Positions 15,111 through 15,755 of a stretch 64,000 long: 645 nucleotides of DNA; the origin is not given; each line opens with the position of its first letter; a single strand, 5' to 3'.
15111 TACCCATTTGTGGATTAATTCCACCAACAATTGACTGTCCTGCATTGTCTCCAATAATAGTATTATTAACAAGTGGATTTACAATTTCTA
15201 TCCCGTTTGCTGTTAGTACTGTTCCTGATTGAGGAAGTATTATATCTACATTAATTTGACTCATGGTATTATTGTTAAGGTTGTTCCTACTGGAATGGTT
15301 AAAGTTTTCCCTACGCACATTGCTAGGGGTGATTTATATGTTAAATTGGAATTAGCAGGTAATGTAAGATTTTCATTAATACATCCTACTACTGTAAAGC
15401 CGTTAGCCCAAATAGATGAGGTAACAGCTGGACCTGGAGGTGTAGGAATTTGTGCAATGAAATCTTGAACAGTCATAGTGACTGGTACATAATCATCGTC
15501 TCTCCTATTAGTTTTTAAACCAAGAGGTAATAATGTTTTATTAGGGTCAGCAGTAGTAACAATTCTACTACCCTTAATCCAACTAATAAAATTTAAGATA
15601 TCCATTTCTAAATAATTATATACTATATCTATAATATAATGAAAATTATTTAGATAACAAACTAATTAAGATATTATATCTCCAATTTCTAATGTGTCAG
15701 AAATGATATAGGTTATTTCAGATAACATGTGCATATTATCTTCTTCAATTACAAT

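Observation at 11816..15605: Cassette of four fibre genes sharing one N-terminal anchor module with unrelated C-termini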

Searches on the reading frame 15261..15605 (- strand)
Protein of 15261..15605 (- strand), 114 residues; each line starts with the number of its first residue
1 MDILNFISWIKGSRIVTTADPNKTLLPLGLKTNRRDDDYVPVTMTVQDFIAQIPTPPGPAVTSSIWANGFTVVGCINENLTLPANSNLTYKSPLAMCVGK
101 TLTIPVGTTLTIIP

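Call 5: search_protein_families(library=pfam, proteins=[window:15261-15605:-], max_evalue=0.01)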
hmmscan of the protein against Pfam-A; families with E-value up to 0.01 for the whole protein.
window:15261-15605:- (114 aa): 0 families

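Call 7: search_protein_families(library=phrogs, proteins=[window:15261-15605:-], max_evalue=0.01)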
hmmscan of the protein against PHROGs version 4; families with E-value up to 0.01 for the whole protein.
window:15261-15605:- (114 aa): 0 families

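Call 58: find_homologous_proteins(query=window:15261-15605:-, max_evalue=0.001)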
Query window:15261-15605:- (114 aa): 143 proteins with E <= 0.001 among 151 candidates; the best 120 are listed.
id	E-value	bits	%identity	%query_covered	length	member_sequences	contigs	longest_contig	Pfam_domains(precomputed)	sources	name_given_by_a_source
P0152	2.0e-64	233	91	100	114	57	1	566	-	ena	-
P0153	1.1e-59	217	89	100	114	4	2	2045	-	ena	-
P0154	5.2e-59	215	86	100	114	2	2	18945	-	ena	-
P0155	9.6e-59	214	88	100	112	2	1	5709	-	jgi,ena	jgi:hypothetical protein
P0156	2.0e-58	213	85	100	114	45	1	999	-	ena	-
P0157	3.4e-58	213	87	100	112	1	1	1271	-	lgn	-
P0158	4.8e-57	209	83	100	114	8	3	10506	-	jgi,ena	jgi:hypothetical protein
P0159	7.5e-56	205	81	99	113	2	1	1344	-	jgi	jgi:hypothetical protein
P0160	5.8e-55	202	83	100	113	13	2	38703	-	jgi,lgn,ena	jgi:hypothetical protein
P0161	4.6e-54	199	86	100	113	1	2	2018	-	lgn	-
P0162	1.8e-53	197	85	100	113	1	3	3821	-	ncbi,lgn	-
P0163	2.8e-53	197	81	100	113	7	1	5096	-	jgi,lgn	jgi:hypothetical protein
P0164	6.8e-53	196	82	100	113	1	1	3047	-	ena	-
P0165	1.8e-52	194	75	99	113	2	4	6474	-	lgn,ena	-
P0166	4.6e-52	193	78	99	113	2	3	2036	-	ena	-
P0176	2.7e-40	155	65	99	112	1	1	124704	-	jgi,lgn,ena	jgi:hypothetical protein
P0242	4.1e-17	80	75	45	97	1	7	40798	-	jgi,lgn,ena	jgi:hypothetical protein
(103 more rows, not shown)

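Call 63: predict_structure(alignment_id=A7)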
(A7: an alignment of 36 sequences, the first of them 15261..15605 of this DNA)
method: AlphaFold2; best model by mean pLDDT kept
length: 114 residues; sequences in the alignment: 36
mean_pLDDT: 71.7   pTM: 0.34
mean pLDDT of the five models: 71.7, 71.2, 68.8, 68.8, 68.3
residues with pLDDT >= 90: 0; 70-90: 75; 50-70: 23; < 50: 16
segments of 3 or more residues with pLDDT < 50: 57-70
pLDDT, mean of each block of 10 residues (from residue 1): 59 68 79 81 81 53 43 72 82 82 85 82
secondary structure, 60 per line:
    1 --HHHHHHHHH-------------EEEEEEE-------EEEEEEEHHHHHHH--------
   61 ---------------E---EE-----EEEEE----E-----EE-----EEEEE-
elements in order: H3-11 E25-31 E39-45 H46-52 E87-91 E109-113
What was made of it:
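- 15261..15605 (-): 114-aa 'stub', the proposed adaptor. It consists of the type-1 N-module (15447-15605), a proline-rich linker, and a 51-aa beta-rich C-domain with two cysteines (15264-15416). The AF2 C-domain has pLDDT about 82 and the linker is disordered (call 63).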

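Call 68: fold_search(model_id=the predicted structure, library=pdb)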
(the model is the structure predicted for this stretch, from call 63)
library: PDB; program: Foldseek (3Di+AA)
matches with E <= 10: 45; with E <= 0.001: 0
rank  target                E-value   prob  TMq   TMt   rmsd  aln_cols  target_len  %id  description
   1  4gaz_A                1.1e+00  0.28  0.20  0.11   7.7        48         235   21  Crystal Structure of a Jumonji Domain-containing Protein JMJD5 (released 2013-08-14)
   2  7dyw                  2.1e+00  0.30  0.18  0.10   3.2        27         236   26  Human JMJD5 in complex with MN and 5-((2-methoxybenzyl)amino)pyridine-2,4-dicarboxylic acid. (released 2022-02-02)
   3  4aap_B                2.2e+00  0.23  0.19  0.10   3.5        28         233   25  Crystal structure of JMJD5 domain of human Lysine-specific demethylase 8 (KDM8) in complex with N-oxalylglycine (NOG) (released 2012-02-29)
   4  8tar_N                2.7e+00  0.11  0.19  0.04   8.3        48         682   19  APC/C-CDH1-UBE2C-Ubiquitin-CyclinB-NTD (released 2023-09-27)
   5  3uyj_B                3.0e+00  0.18  0.18  0.10   3.5        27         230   26  Crystal structure of JMJD5 catalytic core domain in complex with nickle and alpha-KG (released 2011-12-21)
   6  4aap_A                3.0e+00  0.18  0.18  0.10   3.5        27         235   26  Crystal structure of JMJD5 domain of human Lysine-specific demethylase 8 (KDM8) in complex with N-oxalylglycine (NOG) (released 2012-02-29)
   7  8ubu_A                3.0e+00  0.12  0.23  0.06   9.5        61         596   11  Cryo-EM structure of dimeric SCF-FBXL17-BACH1BTB E3 ligase complex close conformation (released 2024-11-06)
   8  8ubu_H                3.0e+00  0.12  0.23  0.06   9.5        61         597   11  Cryo-EM structure of dimeric SCF-FBXL17-BACH1BTB E3 ligase complex close conformation (released 2024-11-06)
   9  6f4n_B                4.2e+00  0.14  0.18  0.09   3.6        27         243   26  Human JMJD5 in complex with MN and 2OG. (released 2018-04-04)
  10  5nxk_C                4.5e+00  0.11  0.23  0.09   3.0        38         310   21  L. reuteri 53608 SRRP (released 2018-03-21)
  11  8iuf_E6               5.1e+00  0.06  0.18  0.07  10.0        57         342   16  Cryo-EM structure of Euglena gracilis super-complex I+III2+IV, composite (released 2024-02-28)
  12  3jc2_1                5.8e+00  0.05  0.18  0.06  16.9        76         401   13  The structure of the mammalian Sec61 channel opened by a signal sequence (released 2016-01-13)
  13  9y6s_9K               6.2e+00  0.07  0.18  0.04  11.0        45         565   20  96-nm repeat of the Leishmania tarentolae doublet microtubule (released 2025-12-17)
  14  6f4n_A                6.6e+00  0.11  0.18  0.09   3.6        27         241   26  Human JMJD5 in complex with MN and 2OG. (released 2018-04-04)
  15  9j63_A                7.0e+00  0.08  0.20  0.04   8.4        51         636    6  Cryo-EM structure of neddylated Cul2-Rbx1-EloBC-FEM1B homodimer (released 2025-09-03)
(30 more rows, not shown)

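Call 71: find_encoding_contigs(protein=P0176, flank=10000, max_places=2)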
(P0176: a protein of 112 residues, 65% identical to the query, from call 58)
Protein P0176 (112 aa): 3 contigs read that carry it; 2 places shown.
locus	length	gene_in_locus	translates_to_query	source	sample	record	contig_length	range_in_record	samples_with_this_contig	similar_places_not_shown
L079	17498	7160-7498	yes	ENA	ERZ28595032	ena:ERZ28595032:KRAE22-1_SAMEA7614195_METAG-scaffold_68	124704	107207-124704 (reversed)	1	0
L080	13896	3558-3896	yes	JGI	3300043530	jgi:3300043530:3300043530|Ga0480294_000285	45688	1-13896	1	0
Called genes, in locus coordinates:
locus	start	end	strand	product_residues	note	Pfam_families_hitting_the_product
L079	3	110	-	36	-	?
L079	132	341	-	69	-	-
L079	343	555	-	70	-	-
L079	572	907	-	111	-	-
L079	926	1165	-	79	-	-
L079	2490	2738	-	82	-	-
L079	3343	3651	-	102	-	-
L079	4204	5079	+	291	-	-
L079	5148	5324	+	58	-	-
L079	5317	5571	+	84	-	-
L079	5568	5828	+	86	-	-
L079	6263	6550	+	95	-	PF11195:Tad2-like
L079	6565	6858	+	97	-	-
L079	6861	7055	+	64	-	-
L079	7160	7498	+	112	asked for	-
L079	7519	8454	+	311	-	PF13884:Peptidase_S74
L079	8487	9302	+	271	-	-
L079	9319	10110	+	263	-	-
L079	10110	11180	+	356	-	-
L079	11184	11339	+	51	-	-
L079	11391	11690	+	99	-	-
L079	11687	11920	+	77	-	-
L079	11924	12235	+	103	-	-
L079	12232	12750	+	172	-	PF05257:CHAP (weak)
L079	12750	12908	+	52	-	-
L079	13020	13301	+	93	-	-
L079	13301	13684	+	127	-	-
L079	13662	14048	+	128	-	-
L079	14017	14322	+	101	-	-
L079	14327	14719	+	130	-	-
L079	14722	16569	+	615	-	PF05204:Hom_end (weak), PF14528:LAGLIDADG_3 (weak)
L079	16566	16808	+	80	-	-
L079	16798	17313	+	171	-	-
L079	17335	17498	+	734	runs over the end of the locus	-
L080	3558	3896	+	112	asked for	-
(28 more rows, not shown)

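Call 83: find_encoding_contigs(protein=P0242, flank=6000, max_places=3)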
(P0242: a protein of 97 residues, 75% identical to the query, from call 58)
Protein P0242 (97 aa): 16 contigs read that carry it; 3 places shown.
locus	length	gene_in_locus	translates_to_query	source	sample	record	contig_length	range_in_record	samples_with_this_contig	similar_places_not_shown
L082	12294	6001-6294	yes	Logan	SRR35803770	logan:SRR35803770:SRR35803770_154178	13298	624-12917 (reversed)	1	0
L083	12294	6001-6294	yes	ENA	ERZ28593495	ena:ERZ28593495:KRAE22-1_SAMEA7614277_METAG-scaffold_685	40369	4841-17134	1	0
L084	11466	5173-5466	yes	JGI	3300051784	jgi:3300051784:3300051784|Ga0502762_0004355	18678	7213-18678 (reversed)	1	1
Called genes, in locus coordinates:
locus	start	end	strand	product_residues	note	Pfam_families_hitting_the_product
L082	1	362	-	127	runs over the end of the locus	-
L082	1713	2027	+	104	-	PF01844:HNH (weak), PF14279:HNH_5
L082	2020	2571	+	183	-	PF05732:RepL (weak)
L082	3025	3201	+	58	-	-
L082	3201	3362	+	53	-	-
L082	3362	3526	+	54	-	-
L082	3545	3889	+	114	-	-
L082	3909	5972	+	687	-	-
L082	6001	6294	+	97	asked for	-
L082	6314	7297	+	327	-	PF13884:Peptidase_S74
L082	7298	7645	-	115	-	-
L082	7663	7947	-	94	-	-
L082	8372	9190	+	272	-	-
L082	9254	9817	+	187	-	-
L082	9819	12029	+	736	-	PF16510:P22_portal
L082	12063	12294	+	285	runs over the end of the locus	?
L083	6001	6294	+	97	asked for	-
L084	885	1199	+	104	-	PF01844:HNH (weak), PF14279:HNH_5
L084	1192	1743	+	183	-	PF05732:RepL (weak)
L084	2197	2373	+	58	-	-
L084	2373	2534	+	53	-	-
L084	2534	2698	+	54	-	-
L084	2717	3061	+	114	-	-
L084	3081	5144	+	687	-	-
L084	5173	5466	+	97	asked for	-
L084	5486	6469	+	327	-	PF13884:Peptidase_S74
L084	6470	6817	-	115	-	-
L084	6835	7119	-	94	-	-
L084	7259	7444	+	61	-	-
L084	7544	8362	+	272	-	-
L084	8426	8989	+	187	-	-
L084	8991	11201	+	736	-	PF16510:P22_portal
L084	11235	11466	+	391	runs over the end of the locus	-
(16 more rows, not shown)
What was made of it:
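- On Peptidase_S74 (intramolecular chaperone) fibres: The L079, L082 and L084 orthologues also hit (calls 71, 83).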

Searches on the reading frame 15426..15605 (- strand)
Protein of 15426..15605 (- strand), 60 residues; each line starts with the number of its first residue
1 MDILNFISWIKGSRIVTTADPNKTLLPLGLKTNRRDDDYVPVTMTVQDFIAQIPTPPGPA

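Call 10: search_dna_similar(query=window:15426-15605:-, collection=phages, mode=protein, max_evalue=0.01, max_rows=40)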
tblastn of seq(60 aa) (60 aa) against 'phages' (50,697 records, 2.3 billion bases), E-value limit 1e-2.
No match.

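Call 13: find_homologous_proteins(query=A2, max_evalue=0.01)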
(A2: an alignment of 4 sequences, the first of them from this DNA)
Query A2 (4 sequences) (53 aa, profile of the alignment): 5 proteins with E <= 0.01 among 6 candidates.
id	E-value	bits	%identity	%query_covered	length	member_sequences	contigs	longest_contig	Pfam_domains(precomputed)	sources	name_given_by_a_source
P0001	7.4e-24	102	71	98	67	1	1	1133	-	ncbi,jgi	jgi:hypothetical protein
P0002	3.1e-23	100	66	100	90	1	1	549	-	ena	-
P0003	6.6e-21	92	64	100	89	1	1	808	-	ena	-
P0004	3.6e-17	80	64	89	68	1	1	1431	-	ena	-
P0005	5.1e-7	48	58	75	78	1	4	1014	-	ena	-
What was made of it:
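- Tried and rejected: It found only 5 fragments (call 13).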

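Call 23: search_protein_representatives(alignment_id=A3)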
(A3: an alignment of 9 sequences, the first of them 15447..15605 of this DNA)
Query: 9 sequences, 53 profile positions. Proteins with E-value up to 0.001 (for the whole library): 268; up to 1e-10: 164; up to 1e-30: 0. The best 150 are listed.
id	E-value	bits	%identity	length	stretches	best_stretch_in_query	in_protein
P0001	3.2e-28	113.9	-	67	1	1-53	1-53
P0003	6.2e-27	109.8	-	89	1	1-53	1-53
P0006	8.5e-27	109.4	-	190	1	1-53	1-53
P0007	1.1e-26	109.0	-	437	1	1-53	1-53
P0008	1.1e-26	109.0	-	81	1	1-53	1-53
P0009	1.2e-26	108.9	-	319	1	1-53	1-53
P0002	1.4e-26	108.7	-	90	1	1-53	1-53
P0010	1.7e-26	108.4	-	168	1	1-52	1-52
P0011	2.0e-26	108.2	-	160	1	1-53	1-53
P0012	3.0e-26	107.6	-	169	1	1-53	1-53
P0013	3.9e-26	107.3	-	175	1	1-53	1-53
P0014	4.3e-26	107.1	-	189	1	1-53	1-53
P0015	7.2e-26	106.4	-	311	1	1-53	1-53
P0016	7.8e-26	106.3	-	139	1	1-53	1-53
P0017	1.1e-25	105.8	-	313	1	1-53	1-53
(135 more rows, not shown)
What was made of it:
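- There are 268 clusters at 50% identity with E<=1e-3, and the proteins span 56-840 aa (call 23).
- Tried and rejected: The full HMMER scan was needed (call 23).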

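Call 25: find_related_loci(query=A3, collection=viral_contigs, flank=10000)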
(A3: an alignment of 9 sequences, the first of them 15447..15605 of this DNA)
Query A3 (53 aa) in viral_contigs; peptide patterns used: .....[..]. (x = any residue, [..] = any of these).
597 stretches matched a pattern; 446 encode a relative of the query (tblastn E <= 1e-3); the best 80 are kept; 76 distinct loci.
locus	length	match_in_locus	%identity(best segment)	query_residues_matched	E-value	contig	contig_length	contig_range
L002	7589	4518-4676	87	1-53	3e-28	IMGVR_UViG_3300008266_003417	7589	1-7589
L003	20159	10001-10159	87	1-53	3e-28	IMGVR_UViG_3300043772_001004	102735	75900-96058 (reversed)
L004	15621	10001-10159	87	1-53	3e-28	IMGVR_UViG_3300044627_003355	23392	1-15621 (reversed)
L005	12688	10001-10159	87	1-53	3e-28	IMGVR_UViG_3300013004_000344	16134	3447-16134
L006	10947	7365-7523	87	1-53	3e-28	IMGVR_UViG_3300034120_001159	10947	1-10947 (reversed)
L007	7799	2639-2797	87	1-53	3e-28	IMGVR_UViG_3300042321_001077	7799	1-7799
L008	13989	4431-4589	83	1-53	1e-26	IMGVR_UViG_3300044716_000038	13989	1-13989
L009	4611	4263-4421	81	1-53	7e-26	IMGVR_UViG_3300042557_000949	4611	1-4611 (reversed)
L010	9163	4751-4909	81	1-53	1e-25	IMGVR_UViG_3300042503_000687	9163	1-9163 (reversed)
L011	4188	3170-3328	79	1-53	1e-24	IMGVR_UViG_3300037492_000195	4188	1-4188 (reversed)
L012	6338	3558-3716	79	1-53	2e-24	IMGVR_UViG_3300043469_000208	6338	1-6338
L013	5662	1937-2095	75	1-53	5e-24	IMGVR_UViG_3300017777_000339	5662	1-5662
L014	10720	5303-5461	77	1-53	4e-24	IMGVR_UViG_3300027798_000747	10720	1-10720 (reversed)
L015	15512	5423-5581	77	1-53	4e-24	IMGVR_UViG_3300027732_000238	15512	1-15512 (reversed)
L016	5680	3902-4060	72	1-53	8e-24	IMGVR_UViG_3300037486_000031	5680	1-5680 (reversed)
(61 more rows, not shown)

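Call 61: search_protein_families(library=pfam, alignment_id=A6, max_evalue=0.001)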
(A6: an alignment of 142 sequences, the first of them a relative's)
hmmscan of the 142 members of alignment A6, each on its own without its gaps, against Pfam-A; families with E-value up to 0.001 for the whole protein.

A. member 1, P0006 (190 aa): 0 families

B. families by the number of members that match (of 142 scanned): 7 families
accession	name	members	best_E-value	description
PF01391.23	Collagen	18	9.1e-35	Collagen triple helix repeat (20 copies)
PF07603.17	Lcl_C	5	3.2e-13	Lcl C-terminal domain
PF02839.19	CBM_5_12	4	7.7e-11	Carbohydrate-binding module family 5/12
PF08484.17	Methyltransf_14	1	1.2e-09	C-methyltransferase C-terminal domain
PF21300.2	LbR_Ice_bind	1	3.3e-06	Grass antifreeze beta roll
PF18573.7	BclA_C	1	0.00012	BclA C-terminal domain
PF18792.6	UspA1_rep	1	0.00016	Ubiquitous surface protein adhesin repeat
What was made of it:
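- On T7 gp17-type or P22-type tail-fibre/tailspike N-terminal anchors: None of the Pfam families found in the scan of 142 representatives is an anchor family (call 61).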

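Call 81: find_related_loci(query=window:15447-15605:-, collection=genome_contigs, flank=3000)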
Query seq(53 aa) (53 aa) in genome_contigs; peptide patterns used: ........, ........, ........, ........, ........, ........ (x = any residue, [..] = any of these).
448 stretches matched a pattern; 1 encode a relative of the query (tblastn E <= 1e-3); 1 distinct loci.
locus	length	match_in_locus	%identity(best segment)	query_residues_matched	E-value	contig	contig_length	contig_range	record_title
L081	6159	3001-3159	62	1-53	3e-21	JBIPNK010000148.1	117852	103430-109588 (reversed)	MAG: Chitinophagaceae bacterium isolate ME2018-06-05_3300043470_group8_bin116 Rohwer_bin516_scaffold_57_c1, whole genome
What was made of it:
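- Tried and rejected: The single-sequence scan gave one hit (call 81).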
